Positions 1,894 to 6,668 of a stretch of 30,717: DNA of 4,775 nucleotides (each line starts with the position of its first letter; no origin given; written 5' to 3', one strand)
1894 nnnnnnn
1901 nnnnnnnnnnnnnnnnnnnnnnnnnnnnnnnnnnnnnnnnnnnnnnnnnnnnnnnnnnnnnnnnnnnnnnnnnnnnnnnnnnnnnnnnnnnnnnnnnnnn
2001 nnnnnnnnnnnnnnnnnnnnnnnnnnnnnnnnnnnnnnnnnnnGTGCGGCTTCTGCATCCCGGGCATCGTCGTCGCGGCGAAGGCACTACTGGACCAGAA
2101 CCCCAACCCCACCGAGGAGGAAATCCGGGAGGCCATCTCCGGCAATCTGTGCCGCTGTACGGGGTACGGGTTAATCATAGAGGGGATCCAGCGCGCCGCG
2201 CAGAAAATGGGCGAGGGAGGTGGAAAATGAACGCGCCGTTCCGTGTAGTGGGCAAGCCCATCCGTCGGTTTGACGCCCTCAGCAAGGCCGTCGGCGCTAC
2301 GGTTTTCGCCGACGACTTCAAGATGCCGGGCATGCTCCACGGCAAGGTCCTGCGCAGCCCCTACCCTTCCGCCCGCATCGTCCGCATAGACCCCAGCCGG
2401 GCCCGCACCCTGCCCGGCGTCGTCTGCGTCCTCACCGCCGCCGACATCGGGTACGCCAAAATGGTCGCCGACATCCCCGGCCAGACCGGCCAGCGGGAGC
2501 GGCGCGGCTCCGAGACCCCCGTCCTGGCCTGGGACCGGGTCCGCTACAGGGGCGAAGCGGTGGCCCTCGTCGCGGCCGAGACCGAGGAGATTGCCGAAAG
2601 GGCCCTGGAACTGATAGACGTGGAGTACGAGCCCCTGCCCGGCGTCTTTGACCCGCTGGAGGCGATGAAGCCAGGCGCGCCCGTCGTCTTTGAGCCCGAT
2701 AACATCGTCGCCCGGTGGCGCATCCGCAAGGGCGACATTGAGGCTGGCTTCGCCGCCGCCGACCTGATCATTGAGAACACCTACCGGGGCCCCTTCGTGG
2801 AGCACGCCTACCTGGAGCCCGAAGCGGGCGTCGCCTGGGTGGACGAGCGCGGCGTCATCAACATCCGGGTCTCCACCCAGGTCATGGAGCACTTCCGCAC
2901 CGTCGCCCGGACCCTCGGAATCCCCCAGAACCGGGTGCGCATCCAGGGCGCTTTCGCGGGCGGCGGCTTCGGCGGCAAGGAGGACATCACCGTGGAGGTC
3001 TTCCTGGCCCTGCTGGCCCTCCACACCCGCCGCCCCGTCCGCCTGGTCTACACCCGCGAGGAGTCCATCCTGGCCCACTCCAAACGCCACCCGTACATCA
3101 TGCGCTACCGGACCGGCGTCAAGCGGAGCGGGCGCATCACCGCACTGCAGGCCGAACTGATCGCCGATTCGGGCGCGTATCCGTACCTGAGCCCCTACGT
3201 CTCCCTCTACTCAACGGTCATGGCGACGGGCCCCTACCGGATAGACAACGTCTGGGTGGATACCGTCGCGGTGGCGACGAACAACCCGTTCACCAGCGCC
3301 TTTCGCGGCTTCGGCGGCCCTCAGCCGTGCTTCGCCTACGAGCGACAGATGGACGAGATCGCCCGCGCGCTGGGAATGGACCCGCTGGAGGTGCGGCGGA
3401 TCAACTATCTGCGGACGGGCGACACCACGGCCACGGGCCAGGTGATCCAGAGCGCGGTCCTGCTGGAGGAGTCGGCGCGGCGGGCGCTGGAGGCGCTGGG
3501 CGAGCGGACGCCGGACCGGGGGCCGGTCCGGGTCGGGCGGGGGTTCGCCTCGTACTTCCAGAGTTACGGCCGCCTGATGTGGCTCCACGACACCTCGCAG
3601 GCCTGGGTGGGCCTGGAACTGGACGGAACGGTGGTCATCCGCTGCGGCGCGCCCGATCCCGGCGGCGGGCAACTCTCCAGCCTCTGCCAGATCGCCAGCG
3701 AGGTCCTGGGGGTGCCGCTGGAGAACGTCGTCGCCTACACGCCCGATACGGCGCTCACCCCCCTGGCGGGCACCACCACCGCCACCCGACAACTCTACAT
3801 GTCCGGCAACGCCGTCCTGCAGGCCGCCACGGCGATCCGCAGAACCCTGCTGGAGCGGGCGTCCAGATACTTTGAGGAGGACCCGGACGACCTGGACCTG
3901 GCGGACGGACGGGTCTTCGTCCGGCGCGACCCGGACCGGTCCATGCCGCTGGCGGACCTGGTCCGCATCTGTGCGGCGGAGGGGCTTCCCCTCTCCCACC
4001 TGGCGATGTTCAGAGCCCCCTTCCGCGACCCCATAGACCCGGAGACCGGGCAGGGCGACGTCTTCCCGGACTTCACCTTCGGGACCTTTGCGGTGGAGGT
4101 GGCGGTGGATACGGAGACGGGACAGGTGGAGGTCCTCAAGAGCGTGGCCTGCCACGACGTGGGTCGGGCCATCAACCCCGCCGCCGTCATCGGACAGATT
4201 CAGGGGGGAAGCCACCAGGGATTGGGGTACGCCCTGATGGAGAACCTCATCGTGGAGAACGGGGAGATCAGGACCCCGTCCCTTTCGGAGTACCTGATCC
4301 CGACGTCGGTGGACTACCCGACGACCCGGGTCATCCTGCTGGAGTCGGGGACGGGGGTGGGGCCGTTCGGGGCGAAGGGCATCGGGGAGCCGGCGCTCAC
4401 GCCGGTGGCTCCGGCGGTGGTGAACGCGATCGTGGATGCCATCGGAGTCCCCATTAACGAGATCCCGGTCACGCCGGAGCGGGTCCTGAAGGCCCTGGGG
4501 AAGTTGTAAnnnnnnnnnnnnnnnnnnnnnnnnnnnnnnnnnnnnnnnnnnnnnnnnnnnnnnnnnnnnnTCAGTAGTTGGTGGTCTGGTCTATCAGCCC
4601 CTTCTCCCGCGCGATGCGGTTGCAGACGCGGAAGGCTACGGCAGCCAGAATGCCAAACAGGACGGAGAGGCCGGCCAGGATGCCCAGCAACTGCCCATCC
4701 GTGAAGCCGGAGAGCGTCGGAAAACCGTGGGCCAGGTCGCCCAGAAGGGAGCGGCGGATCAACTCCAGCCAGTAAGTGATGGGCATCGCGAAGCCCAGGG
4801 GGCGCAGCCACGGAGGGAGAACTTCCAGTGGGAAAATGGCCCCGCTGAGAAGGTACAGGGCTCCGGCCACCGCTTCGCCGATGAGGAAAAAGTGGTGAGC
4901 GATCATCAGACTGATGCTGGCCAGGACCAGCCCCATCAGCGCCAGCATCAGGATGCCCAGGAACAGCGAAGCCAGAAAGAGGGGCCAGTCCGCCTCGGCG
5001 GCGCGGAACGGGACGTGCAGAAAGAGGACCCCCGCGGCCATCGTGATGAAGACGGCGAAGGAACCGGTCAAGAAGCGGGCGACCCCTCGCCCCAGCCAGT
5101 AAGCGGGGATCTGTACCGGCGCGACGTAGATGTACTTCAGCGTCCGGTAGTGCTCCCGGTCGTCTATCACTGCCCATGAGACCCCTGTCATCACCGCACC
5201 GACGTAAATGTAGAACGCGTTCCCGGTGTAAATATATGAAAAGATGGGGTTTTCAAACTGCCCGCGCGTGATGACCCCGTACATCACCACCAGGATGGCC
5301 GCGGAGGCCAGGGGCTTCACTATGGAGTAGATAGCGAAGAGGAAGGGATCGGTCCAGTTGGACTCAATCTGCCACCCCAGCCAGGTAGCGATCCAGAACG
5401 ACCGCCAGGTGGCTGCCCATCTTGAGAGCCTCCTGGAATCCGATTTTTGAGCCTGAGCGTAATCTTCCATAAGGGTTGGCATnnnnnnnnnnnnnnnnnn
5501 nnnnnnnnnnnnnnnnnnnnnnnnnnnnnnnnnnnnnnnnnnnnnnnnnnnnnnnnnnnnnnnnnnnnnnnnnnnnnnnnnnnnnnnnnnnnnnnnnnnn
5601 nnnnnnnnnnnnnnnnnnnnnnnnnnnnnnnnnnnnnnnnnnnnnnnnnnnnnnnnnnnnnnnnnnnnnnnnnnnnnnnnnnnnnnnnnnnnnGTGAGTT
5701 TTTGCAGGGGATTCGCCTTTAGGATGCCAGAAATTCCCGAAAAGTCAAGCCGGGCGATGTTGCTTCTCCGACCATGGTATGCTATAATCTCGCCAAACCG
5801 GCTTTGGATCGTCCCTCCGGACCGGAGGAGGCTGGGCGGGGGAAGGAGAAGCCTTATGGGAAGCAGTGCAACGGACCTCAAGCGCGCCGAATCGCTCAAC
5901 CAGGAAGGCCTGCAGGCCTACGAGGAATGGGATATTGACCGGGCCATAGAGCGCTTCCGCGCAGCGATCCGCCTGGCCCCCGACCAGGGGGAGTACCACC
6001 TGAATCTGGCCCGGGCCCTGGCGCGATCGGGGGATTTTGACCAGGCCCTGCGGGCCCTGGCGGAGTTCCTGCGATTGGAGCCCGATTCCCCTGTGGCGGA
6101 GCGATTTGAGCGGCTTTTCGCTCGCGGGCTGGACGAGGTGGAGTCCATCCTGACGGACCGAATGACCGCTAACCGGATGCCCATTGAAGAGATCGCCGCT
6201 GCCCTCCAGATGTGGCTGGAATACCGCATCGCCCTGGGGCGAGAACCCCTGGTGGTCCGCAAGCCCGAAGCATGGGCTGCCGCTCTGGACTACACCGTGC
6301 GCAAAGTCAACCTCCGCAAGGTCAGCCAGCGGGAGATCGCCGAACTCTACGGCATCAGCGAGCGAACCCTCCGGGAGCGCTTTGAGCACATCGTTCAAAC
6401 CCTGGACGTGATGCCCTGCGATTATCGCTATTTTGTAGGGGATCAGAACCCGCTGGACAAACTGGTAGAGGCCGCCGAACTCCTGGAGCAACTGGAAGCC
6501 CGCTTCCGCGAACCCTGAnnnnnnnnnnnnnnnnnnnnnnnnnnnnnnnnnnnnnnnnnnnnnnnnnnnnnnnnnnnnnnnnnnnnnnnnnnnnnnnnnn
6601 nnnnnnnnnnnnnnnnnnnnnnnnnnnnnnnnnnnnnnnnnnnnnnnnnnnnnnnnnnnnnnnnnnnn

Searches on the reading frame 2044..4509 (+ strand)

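Call 56: search_protein_families(library=pfam, proteins=[window:2044-4509:+], max_evalue=0.00001)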
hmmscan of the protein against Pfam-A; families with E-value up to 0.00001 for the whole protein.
window:2044-4509:+ (821 aa): 3 families
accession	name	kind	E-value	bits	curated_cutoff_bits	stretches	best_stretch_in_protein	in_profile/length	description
PF02738.23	MoCoBD_1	-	3.7e-82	275.5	27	1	218-455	6-244/244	Molybdopterin cofactor-binding domain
PF20256.3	MoCoBD_2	-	2.1e-72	244.5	27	1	490-759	19-283/283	Molybdopterin cofactor-binding domain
PF01315.27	Ald_Xan_dh_C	-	7.5e-28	97.5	31.3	1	84-199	2-110/110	Aldehyde oxidase and xanthine dehydrogenase, a/b hammerhead domain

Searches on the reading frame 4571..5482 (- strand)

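Call 56: search_protein_families(library=pfam, proteins=[window:4571-5482:-], max_evalue=0.00001)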
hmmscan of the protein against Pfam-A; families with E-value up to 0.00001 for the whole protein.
window:4571-5482:- (303 aa): 2 families
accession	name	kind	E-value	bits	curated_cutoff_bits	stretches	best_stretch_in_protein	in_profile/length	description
PF01061.29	ABC2_membrane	-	9.2e-12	45.4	26.9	1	30-245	4-209/211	ABC-2 type transporter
PF12698.13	ABC2_membrane_3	-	1e-07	31.8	31.6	1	79-281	158-346/347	ABC-2 family transporter protein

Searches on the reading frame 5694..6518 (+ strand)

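Call 56: search_protein_families(library=pfam, proteins=[window:5694-6518:+], max_evalue=0.00001)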
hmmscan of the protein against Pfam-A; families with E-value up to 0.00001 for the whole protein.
window:5694-6518:+ (274 aa): 5 families
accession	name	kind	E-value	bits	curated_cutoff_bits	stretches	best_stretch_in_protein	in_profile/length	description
PF07719.23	TPR_2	-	2.2e-09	37.1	27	0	100-131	2-33/34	Tetratricopeptide repeat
PF14559.12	TPR_19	-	3.9e-08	34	25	1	78-133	4-59/68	Tetratricopeptide repeat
PF13432.12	TPR_16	-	1.1e-07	32.6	32.7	1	74-133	6-65/65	Tetratricopeptide repeat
PF13428.12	TPR_14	-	3.6e-07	30.7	23.5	0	102-135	4-37/44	Tetratricopeptide repeat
PF13371.12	TPR_9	-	1.7e-06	28.4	35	1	79-141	9-71/73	Tetratricopeptide repeat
